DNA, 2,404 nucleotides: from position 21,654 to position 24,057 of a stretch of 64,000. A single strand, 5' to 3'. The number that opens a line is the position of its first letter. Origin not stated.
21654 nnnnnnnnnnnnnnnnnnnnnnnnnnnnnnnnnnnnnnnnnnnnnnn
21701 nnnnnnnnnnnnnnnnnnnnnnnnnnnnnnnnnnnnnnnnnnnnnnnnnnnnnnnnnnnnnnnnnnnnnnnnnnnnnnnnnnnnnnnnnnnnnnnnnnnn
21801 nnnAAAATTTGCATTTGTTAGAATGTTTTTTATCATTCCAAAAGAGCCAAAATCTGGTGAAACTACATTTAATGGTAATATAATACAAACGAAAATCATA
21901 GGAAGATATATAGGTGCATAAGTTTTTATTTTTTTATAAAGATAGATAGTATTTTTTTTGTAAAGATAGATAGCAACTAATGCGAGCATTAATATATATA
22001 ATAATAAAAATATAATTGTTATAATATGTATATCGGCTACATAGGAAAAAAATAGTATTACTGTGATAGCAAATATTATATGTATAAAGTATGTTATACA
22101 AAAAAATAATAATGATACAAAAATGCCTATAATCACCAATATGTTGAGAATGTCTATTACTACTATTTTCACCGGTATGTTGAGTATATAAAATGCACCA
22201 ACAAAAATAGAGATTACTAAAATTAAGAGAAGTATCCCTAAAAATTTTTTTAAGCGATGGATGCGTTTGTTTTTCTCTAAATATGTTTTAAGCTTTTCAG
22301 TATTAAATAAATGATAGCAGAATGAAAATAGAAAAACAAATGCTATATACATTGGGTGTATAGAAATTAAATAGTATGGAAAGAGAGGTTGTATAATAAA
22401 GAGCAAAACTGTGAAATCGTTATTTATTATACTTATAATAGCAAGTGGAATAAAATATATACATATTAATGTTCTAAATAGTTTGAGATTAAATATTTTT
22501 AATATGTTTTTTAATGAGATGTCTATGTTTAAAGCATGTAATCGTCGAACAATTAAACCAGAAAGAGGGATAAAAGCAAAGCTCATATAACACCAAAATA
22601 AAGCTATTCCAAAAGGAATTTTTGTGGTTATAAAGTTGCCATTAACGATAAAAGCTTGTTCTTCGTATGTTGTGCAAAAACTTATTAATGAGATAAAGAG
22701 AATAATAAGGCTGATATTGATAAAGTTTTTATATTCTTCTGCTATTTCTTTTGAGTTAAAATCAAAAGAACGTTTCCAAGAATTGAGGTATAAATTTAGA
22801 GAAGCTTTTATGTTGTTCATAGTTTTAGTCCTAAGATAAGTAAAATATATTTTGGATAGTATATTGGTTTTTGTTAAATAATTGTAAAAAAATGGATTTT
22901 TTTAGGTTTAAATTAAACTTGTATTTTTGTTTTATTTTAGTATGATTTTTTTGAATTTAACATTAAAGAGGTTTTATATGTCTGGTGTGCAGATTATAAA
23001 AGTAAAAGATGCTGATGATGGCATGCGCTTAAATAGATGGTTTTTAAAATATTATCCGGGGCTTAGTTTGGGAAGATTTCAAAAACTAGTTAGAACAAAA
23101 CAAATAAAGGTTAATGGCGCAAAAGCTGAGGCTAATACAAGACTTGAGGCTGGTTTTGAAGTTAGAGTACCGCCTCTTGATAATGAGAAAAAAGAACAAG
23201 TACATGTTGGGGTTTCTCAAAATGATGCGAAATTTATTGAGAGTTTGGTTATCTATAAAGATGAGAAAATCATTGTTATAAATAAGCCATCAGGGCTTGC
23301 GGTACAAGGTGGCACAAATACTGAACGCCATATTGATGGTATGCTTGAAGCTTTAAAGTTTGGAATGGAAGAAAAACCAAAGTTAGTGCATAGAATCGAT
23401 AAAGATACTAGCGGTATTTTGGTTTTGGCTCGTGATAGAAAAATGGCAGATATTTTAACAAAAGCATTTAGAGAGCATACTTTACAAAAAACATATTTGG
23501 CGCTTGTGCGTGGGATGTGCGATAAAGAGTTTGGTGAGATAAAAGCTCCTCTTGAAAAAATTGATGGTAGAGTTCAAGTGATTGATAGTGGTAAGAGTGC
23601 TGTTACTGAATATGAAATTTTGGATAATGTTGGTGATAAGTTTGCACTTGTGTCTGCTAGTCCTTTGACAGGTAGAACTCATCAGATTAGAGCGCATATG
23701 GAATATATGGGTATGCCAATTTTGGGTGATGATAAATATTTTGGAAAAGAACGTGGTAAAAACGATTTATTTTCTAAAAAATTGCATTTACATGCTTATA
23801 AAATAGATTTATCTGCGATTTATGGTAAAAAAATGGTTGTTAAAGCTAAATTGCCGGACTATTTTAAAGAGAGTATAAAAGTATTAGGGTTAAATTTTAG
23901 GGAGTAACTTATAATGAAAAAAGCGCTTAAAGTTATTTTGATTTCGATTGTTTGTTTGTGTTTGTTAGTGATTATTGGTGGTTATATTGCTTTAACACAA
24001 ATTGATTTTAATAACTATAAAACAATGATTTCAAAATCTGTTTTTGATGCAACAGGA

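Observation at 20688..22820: Serpin fused to a DUF805-like polytopic membrane domain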

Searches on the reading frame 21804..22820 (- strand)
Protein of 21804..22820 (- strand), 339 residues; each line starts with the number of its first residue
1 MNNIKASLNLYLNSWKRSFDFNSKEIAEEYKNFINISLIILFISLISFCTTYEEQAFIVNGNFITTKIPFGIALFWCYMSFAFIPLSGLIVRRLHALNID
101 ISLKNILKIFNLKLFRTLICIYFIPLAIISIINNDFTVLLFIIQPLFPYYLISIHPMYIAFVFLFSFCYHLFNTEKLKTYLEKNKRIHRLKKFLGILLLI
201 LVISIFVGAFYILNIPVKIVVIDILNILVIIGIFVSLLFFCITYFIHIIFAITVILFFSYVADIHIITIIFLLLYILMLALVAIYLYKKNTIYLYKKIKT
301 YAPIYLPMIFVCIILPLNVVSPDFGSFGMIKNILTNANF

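Call 6: search_protein_families(library=pfam, proteins=[window:21804-22820:-], max_evalue=10)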
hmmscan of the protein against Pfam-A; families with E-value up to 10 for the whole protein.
seq(339 aa): 1 family
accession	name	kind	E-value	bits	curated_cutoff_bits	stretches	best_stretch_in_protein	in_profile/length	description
PF22812.1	CR_prot_dom_plant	-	6.7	7.7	34.1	1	37-50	51-64/71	Plant cysteine-rich protein domain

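Call 15: search_protein_families(library=pfam, alignment_id=A2, max_evalue=1)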
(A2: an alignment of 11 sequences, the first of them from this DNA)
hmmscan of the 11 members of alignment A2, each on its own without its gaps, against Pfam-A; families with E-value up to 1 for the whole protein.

A. member 1, seq(328 aa): 0 families

B. families by the number of members that match (of 11 scanned): 3 families
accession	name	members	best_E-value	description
PF05656.20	DUF805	2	0.0024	Protein of unknown function (DUF805)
PF09716.15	ETRAMP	1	0.015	Malarial early transcribed membrane protein (ETRAMP)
PF13564.11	DoxX_2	1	0.021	DoxX-like family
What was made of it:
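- On DUF805 (PF05656): Two of 11 members reach E<=1, the best at 0.0024 (call 15).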

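Call 31: search_protein_representatives(alignment_id=A2)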
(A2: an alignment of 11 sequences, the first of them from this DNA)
Query: 11 sequences, 303 profile positions. Proteins with E-value up to 0.001 (for the whole library): 14; up to 1e-10: 7; up to 1e-30: 4. The best 14 are listed.
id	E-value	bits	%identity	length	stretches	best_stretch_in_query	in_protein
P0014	2.4e-105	368.7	-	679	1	1-303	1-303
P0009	5.3e-96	338.1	-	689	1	2-303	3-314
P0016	1.3e-68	248.1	-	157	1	1-159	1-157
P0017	2.7e-38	148.6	-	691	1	1-297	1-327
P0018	4.9e-29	118.2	-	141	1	1-129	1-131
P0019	8.0e-28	114.2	-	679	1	4-294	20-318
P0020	8.6e-14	68.1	-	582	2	7-181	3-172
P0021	1.8e-06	44.0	-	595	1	81-243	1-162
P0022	4.6e-06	42.7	-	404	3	9-50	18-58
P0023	5.1e-06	42.6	-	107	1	4-50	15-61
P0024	1.2e-04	38.1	-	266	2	14-74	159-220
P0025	1.9e-04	37.4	-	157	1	14-95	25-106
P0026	2.1e-04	37.3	-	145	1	7-98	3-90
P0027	6.0e-04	35.8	-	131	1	8-121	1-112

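Call 32: search_protein_families(library=pfam, proteins=[P0017, P0019, P0020, P0021, P0022, P0023, P0024, P0025, P0026, P0027], max_evalue=0.01)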
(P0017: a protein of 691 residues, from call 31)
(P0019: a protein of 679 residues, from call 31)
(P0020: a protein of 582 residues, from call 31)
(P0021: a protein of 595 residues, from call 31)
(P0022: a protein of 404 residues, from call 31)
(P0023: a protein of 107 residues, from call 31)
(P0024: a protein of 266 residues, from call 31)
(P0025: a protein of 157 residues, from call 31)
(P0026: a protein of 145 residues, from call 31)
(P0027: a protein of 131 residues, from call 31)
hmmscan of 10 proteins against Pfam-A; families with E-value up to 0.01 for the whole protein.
P0017 (691 aa): 1 family
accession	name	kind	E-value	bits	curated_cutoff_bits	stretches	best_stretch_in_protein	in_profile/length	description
PF00079.25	Serpin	-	7e-44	151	27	2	455-677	148-355/370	Serpin (serine protease inhibitor)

P0019 (679 aa): 1 family
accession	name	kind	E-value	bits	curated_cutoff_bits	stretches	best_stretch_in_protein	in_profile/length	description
PF00079.25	Serpin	-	4.5e-34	118.7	27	2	460-675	159-369/370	Serpin (serine protease inhibitor)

P0020 (582 aa): 1 family
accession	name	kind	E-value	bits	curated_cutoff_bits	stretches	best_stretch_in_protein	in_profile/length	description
PF00079.25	Serpin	-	3.4e-40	138.8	27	2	336-565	153-355/370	Serpin (serine protease inhibitor)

P0021 (595 aa): 1 family
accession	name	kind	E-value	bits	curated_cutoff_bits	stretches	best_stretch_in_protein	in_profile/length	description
PF00079.25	Serpin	-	1.2e-31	110.7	27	2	405-591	194-369/370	Serpin (serine protease inhibitor)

P0022 (404 aa): 2 families
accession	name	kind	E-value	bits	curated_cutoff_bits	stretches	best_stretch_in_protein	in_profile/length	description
PF05656.20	DUF805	-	2.1e-34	118.8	25.7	3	268-377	5-105/111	Protein of unknown function (DUF805)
PF10581.15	Synapsin_N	-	0.00099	19.1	27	0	246-257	10-21/29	Synapsin N-terminal region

P0023 (107 aa): 0 families

P0024 (266 aa): 1 family
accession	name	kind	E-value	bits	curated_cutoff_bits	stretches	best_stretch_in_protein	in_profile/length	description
PF05656.20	DUF805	-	1.1e-29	103.5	25.7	2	17-126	2-104/111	Protein of unknown function (DUF805)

P0025 (157 aa): 1 family
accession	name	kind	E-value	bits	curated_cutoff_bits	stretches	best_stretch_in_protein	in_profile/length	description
PF05656.20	DUF805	-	2.1e-08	35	25.7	1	30-133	2-98/111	Protein of unknown function (DUF805)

P0026 (145 aa): 2 families
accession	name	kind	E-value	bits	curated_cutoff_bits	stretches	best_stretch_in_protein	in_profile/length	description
PF05656.20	DUF805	-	6.5e-30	104.3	25.7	1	15-126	2-111/111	Protein of unknown function (DUF805)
PF14897.12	EpsG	-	0.0023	17.5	30.1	1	17-87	207-269/326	EpsG family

P0027 (131 aa): 1 family
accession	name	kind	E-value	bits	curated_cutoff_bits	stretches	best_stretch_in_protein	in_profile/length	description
PF05656.20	DUF805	-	2.4e-22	79.9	25.7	1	12-123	2-110/111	Protein of unknown function (DUF805)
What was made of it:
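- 22491..22820 (-): Residues 1-110: divergent DUF805 module. It has an amphipathic, charged N-terminus (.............EEYKNF), TM1, an acidic outside loop, TM2 (FWCYM..P..G) and the RRLH motif. The exhaustive profile search returns only DUF805 proteins outside the family (calls 31-32).
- Checked: The only non-family hits of the N-terminal profile in 1.84e9 proteins are DUF805 proteins (calls 31, 32).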

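Call 68: find_encoding_contigs(protein=P0020, flank=6000, max_places=2)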
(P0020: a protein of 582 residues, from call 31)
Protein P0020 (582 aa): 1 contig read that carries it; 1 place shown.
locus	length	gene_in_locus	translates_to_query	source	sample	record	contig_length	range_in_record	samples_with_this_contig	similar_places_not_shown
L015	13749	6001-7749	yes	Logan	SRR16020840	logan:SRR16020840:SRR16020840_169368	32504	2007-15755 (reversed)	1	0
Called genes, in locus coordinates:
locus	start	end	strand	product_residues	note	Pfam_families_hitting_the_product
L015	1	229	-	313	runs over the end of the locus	PF14397:ATPgrasp_ST, PF02655:ATP-grasp_3 (faint), PF08443:RimK (faint), PF02955:GSH-S_ATP (faint), PF14398:ATPgrasp_YheCD (faint)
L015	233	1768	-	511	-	PF14400:Transglut_i_TM, PF14402:7TM_transglut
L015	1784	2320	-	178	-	PF05618:RimB-like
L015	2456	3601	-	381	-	PF04966:OprB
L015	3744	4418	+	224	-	PF01330:RuvA_N, PF14520:HHH_5, PF07499:RuvA_C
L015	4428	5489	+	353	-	PF05496:RuvB_N, PF00004:AAA, PF07728:AAA_5 (weak), PF17864:AAA_lid_4, PF05491:WHD_RuvB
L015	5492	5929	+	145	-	PF01643:Acyl-ACP_TE, PF13279:4HBT_2, PF03061:4HBT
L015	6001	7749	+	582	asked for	PF00079:Serpin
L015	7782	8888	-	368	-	PF03739:LptF_LptG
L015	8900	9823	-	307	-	PF00291:PALP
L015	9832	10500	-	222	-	PF00625:Guanylate_kin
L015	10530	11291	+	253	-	PF00106:adh_short, PF02719:Polysacc_synt_2, PF08659:KR, PF13561:adh_short_C2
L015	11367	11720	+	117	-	-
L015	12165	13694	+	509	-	PF13231:PMT_2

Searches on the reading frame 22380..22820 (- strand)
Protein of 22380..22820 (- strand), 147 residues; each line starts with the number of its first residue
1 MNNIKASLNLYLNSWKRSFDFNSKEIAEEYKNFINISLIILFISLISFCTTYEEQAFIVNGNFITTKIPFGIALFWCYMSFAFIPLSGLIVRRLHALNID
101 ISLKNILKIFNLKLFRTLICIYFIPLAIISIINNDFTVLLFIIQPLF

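Call 6: search_protein_families(library=pfam, proteins=[window:22380-22820:-], max_evalue=10)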
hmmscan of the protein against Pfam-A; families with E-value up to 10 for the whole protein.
seq(147 aa): 1 family
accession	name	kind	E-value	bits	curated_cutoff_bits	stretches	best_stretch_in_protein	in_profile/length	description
PF05656.20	DUF805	-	0.027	15.4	25.7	1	28-125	11-86/111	Protein of unknown function (DUF805)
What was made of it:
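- On DUF805 (PF05656): Residues 1-147 score 15.4 bits, E=0.027, against a cut-off of 25.7 (call 6).
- Checked: The protein itself does not reach Pfam's DUF805 threshold: 15.4 bits against 25.7 (call 6).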

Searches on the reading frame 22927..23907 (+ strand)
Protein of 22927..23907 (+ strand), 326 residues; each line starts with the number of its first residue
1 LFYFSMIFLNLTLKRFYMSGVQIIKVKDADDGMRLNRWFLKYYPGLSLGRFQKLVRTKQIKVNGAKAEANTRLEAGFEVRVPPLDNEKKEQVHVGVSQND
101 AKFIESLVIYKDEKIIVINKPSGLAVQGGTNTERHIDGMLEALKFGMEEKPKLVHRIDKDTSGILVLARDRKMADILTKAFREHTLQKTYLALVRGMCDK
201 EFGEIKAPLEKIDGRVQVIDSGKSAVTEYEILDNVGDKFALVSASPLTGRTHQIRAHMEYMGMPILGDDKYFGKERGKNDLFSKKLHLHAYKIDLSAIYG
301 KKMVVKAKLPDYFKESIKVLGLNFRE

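Call 46: search_protein_families(library=pfam, proteins=[window:22927-23907:+], max_evalue=0.001)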
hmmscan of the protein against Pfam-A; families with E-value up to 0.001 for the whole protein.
window:22927-23907:+ (326 aa): 1 family
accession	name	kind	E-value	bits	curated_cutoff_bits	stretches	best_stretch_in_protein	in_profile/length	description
PF00849.27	PseudoU_synth_2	-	4e-35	121.7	26.8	1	115-259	2-151/152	RNA pseudouridylate synthase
